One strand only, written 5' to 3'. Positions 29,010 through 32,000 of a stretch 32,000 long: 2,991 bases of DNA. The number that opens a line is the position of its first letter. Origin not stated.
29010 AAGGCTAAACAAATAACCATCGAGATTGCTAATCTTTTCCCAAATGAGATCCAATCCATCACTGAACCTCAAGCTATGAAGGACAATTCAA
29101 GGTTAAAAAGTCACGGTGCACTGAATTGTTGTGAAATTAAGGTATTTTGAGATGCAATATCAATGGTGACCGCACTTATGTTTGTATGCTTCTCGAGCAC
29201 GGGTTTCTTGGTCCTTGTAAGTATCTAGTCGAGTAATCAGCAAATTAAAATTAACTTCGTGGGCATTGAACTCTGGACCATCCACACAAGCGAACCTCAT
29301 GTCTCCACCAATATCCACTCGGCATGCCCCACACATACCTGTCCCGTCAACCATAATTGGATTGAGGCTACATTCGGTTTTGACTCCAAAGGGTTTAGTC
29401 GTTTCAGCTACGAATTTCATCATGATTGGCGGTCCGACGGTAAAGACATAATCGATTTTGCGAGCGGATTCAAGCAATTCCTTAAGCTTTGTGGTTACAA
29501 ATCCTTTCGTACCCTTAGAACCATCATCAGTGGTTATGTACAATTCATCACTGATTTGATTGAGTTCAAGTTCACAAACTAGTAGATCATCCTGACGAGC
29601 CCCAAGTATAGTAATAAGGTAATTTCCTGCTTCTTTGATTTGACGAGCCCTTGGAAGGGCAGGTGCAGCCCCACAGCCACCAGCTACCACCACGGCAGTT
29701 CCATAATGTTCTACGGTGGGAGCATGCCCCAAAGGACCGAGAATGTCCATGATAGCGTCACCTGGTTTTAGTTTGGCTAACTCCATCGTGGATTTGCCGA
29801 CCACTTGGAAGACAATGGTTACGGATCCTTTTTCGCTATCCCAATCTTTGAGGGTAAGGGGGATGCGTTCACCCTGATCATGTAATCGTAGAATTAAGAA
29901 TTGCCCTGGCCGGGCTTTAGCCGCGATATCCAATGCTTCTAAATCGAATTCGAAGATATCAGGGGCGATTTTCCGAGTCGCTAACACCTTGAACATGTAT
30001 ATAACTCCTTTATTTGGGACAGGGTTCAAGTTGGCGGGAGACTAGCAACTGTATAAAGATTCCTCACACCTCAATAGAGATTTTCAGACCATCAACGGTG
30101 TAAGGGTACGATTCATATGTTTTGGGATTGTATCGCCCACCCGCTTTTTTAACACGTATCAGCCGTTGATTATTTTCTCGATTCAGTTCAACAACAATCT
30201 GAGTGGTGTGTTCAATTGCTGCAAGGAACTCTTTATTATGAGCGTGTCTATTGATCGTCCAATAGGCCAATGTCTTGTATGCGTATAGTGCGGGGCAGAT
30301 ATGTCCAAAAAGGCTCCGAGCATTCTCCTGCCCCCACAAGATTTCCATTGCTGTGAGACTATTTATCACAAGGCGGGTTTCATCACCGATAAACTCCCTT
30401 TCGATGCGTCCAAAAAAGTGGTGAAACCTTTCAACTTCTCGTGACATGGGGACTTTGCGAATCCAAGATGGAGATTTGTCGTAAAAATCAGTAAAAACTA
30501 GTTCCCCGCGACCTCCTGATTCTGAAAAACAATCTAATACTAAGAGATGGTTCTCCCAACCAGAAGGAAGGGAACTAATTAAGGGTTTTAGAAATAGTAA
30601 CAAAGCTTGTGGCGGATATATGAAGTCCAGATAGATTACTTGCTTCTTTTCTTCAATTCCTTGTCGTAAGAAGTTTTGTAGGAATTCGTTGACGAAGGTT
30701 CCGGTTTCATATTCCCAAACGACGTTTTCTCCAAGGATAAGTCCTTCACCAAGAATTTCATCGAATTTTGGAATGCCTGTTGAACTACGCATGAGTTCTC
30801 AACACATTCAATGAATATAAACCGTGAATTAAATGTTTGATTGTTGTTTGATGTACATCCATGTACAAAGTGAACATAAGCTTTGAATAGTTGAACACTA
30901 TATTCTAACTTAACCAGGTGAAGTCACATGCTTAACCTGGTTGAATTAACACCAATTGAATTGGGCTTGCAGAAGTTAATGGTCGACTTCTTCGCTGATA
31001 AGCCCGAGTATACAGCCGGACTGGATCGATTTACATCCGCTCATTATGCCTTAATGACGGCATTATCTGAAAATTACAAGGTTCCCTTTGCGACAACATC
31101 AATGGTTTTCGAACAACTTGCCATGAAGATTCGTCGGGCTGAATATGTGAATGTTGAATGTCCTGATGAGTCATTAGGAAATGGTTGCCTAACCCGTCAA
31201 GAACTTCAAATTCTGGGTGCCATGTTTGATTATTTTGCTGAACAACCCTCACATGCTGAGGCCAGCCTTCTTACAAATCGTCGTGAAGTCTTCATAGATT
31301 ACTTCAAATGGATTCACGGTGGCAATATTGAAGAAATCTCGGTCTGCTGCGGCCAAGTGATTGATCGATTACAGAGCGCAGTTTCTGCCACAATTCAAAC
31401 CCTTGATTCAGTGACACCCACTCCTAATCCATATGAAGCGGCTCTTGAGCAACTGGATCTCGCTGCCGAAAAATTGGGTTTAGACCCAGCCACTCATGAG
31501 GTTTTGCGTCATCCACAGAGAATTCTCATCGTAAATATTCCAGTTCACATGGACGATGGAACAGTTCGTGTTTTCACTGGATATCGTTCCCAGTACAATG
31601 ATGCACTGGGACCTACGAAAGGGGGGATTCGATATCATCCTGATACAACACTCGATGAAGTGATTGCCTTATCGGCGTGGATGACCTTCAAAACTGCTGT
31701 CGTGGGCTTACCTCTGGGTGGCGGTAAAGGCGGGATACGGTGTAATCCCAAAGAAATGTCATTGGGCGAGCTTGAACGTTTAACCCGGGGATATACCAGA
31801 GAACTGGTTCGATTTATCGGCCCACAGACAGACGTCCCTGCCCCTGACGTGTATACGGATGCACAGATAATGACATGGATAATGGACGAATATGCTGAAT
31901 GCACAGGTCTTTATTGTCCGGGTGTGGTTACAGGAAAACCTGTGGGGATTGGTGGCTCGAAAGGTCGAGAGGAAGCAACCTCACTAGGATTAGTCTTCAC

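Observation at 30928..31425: Glutamate dehydrogenase with a novel N-terminal tandem-repeat domain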

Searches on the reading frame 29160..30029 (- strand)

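Call 3: search_protein_families(library=pfam, proteins=[window:29160-30029:-], max_evalue=1)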
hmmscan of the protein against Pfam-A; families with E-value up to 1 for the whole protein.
window:29160-30029:- (289 aa): 5 families
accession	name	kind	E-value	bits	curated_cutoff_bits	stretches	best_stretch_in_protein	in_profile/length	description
PF10418.14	DHODB_Fe-S_bind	-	1.3e-13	50.8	23.9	1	223-259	1-40/41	Iron-sulfur cluster binding domain of dihydroorotate dehydrogenase B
PF00175.26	NAD_binding_1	-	3.9e-06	27.9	22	1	115-208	2-108/109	Oxidoreductase NAD-binding domain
PF00970.30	FAD_binding_6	-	0.00018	22.2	21.1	1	25-103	16-97/99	Oxidoreductase FAD-binding domain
PF23992.1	Pam3_gp32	-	0.063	13.7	27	1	174-208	44-78/108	Phage Pam3 gp32-like protein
PF13085.11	Fer2_3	-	0.58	10.6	27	0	230-250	54-74/107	2Fe-2S iron-sulfur cluster binding domain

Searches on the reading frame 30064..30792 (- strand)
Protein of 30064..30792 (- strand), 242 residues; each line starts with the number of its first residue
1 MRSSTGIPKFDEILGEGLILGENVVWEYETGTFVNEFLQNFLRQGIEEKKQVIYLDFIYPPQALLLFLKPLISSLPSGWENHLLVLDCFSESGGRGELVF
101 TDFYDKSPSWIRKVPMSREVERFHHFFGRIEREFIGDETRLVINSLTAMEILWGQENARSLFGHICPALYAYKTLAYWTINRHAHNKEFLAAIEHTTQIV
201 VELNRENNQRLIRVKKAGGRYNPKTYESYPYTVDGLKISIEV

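Call 3: search_protein_families(library=pfam, proteins=[window:30064-30792:-], max_evalue=1)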
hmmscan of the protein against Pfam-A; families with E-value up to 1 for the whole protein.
window:30064-30792:- (242 aa): 3 families
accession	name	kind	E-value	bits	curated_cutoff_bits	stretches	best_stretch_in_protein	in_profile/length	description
PF05625.17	PAXNEB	-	5.5e-07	29.4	28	1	4-57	20-74/366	PAXNEB protein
PF06745.19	ATPase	-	2e-06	27.8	26.6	1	4-235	2-221/231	KaiC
PF23365.1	DUF7090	-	0.069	13.3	27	1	138-207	117-186/192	Family of unknown function (DUF7090)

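Call 77: find_homologous_proteins(query=window:30064-30792:-, max_evalue=0.00001)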
Query window:30064-30792:- (242 aa): 265 proteins with E <= 0.00001 among 637 candidates; the best 120 are listed. Only proteins of 133 to 424 residues were searched: fused or split forms outside these lengths cannot appear, so this answer is no evidence that the protein stands alone or is whole; lengths 'longer' or 'shorter' looks for them.
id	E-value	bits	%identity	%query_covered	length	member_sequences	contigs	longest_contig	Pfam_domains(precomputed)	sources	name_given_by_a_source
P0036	1.2e-156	538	96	100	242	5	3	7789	PF06745.20,PF05625.18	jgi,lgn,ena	-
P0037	8.3e-151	519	92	100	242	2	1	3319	PF06745.20,PF05625.18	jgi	jgi:KaiC/GvpD/RAD55 family RecA-like ATPase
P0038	1.9e-146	504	88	100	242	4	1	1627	PF06745.20,PF05625.18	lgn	-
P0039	9.2e-146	502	88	100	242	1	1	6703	PF06745.20,PF05625.18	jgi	jgi:KaiC/GvpD/RAD55 family RecA-like ATPase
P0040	3.3e-143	494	86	100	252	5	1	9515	PF05625.18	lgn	-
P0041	1.7e-140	485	87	100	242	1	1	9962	PF06745.20,PF05625.18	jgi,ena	-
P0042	5.3e-137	473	83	100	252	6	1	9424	PF06745.20,PF05625.18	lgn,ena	-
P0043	6.6e-136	470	83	100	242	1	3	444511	PF05625.18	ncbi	ncbi:MAG: RAD55 family ATPase [Candidatus Hodarchaeota archaeon]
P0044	1.1e-134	466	83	99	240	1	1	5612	PF05625.18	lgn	-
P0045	1.2e-133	462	82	100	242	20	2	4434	PF05625.18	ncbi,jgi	ncbi:MAG: RAD55 family ATPase [Candidatus Hermodarchaeia archaeon]|jgi:KaiC/GvpD/RAD55 family RecA-l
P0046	4.0e-133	461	82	99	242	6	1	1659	PF05625.18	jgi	jgi:KaiC/GvpD/RAD55 family RecA-like ATPase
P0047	4.4e-133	461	82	99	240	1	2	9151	PF05625.18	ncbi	-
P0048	5.8e-133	460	81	99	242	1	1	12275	PF05625.18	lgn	-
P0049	1.9e-131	455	79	100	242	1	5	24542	PF05625.18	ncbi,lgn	ncbi:MAG: RAD55 family ATPase [Candidatus Odinarchaeota archaeon]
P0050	6.9e-131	453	79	98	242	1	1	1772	PF05625.18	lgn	-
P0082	1.4e-103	364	63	99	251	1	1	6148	PF05625.18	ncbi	ncbi:MAG: hypothetical protein QW279_04845 [Candidatus Jordarchaeaceae archaeon]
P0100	4.5e-102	359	63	98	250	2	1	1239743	PF05625.18,PF23442.2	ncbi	ncbi:MAG: hypothetical protein QXU45_04285 [Candidatus Bathyarchaeia archaeon]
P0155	2.5e-99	350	62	98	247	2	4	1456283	PF06745.20,PF05625.18,PF23442.2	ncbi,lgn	ncbi:MAG: hypothetical protein QXN36_06895 [Candidatus Bathyarchaeia archaeon]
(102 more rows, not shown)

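Call 78: find_encoding_contigs(protein=P0100, flank=6000, max_places=1)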
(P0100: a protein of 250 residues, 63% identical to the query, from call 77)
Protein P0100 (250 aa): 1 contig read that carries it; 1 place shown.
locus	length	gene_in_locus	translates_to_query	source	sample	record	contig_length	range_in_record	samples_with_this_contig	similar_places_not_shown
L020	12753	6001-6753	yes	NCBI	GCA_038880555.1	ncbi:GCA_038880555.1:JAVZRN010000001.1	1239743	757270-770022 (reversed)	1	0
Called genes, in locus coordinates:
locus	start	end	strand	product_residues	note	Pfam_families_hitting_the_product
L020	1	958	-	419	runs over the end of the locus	PF03215:Rad17 (weak), PF00004:AAA, PF21960:RCF1-5-like_lid, PF25361:AAA_lid_RFC1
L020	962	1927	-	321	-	PF03215:Rad17, PF05496:RuvB_N, PF13401:AAA_22 (faint), PF00004:AAA, PF13177:DNA_pol3_delta2, PF21960:RCF1-5-like_lid, PF08542:Rep_fac_C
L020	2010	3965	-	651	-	-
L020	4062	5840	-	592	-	PF02812:ELFV_dehydrog_N, PF00208:ELFV_dehydrog, PF02826:2-Hacid_dh_C (faint)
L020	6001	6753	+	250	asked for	PF05625:PAXNEB, PF23442:DUF7125 (faint)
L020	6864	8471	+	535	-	PF01645:Glu_synthase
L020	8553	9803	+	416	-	PF02812:ELFV_dehydrog_N, PF00208:ELFV_dehydrog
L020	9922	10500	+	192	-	PF25005:PSF2_N, PF05916:Sld5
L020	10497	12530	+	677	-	PF14551:MCM_N, PF17207:MCM_OB, PF00493:MCM, PF07728:AAA_5, PF01078:Mg_chelatase (weak), PF17855:MCM_lid, PF21120:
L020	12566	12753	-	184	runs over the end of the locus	-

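Call 79: find_encoding_contigs(protein=P0155, flank=6000, max_places=1)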
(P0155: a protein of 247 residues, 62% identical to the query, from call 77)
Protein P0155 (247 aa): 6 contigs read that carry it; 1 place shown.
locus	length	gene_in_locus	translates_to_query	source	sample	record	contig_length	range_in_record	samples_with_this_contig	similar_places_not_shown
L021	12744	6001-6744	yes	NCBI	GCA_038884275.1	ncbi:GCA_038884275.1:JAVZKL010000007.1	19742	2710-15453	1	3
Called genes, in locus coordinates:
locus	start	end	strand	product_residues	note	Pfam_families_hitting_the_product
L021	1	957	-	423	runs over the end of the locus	PF03215:Rad17 (weak), PF00004:AAA, PF21960:RCF1-5-like_lid (weak), PF25361:AAA_lid_RFC1 (weak)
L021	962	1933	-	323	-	PF03215:Rad17 (weak), PF05496:RuvB_N (weak), PF00004:AAA, PF13177:DNA_pol3_delta2, PF16193:AAA_assoc_2 (faint), PF21960:RCF1-5-like_lid, PF25361:AAA_lid_RFC1 (weak), PF08542:Rep_fac_C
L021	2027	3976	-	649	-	-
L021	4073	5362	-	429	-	PF02812:ELFV_dehydrog_N, PF00208:ELFV_dehydrog, PF02826:2-Hacid_dh_C (faint)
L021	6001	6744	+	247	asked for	PF05625:PAXNEB, PF23442:DUF7125 (faint), PF06745:ATPase (faint)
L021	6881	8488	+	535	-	PF01645:Glu_synthase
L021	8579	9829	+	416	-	PF02812:ELFV_dehydrog_N, PF00208:ELFV_dehydrog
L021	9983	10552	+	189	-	PF25005:PSF2_N (weak), PF05916:Sld5, PF27418:GINS23_N (weak)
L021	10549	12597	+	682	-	PF14551:MCM_N, PF17207:MCM_OB, PF00493:MCM, PF07728:AAA_5 (weak), PF01078:Mg_chelatase (weak), PF17855:MCM_lid, PF21120:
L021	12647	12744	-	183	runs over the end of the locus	-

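Call 80: find_encoding_contigs(protein=P0082, flank=6000, max_places=1)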
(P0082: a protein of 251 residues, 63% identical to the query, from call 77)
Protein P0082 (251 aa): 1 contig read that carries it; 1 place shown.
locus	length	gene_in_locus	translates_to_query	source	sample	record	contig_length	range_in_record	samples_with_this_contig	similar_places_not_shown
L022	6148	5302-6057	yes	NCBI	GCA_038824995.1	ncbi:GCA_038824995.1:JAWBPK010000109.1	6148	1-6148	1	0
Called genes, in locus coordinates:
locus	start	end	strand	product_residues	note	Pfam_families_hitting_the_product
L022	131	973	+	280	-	-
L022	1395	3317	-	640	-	-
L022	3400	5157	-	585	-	PF02812:ELFV_dehydrog_N, PF00208:ELFV_dehydrog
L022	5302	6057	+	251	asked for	PF05625:PAXNEB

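Call 106: search_protein_families(library=ncbifam, proteins=[window:30064-30792:-], max_evalue=0.01)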
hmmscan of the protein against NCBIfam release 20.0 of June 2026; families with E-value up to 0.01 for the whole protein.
window:30064-30792:- (242 aa): 3 families
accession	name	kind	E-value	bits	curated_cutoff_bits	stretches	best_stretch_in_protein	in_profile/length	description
TIGR03880.1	KaiC_arch_3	hypoth_equivalog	6.3e-05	22.6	249.45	1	6-63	1-58/224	KaiC domain-containing protein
TIGR03881.1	KaiC_arch_4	hypoth_equivalog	0.0006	19.6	247.8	0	2-55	2-55/231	KaiC domain-containing protein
NF006799.0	PRK09302.1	equivalog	0.001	17.7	408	1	2-57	254-309/515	circadian clock protein KaiC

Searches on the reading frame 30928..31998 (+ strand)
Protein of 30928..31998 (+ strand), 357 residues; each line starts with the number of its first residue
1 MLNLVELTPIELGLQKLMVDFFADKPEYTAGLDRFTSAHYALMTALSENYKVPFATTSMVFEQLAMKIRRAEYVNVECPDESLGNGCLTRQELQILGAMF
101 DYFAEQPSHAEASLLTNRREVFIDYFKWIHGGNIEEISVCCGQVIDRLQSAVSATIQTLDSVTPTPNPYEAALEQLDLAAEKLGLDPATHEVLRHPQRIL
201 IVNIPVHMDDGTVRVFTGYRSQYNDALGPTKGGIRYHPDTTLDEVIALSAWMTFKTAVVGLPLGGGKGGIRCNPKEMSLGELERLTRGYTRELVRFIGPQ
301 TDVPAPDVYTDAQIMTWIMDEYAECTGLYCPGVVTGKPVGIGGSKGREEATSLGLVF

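Call 3: search_protein_families(library=pfam, proteins=[window:30928-31998:+], max_evalue=1)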
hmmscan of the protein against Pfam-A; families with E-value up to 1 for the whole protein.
window:30928-31998:+ (357 aa): 1 family
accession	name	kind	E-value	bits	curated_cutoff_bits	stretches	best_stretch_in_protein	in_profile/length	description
PF02812.23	ELFV_dehydrog_N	-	6.5e-58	194.5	25.3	1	196-323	1-128/129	Glu/Leu/Phe/Val dehydrogenase, dimerisation domain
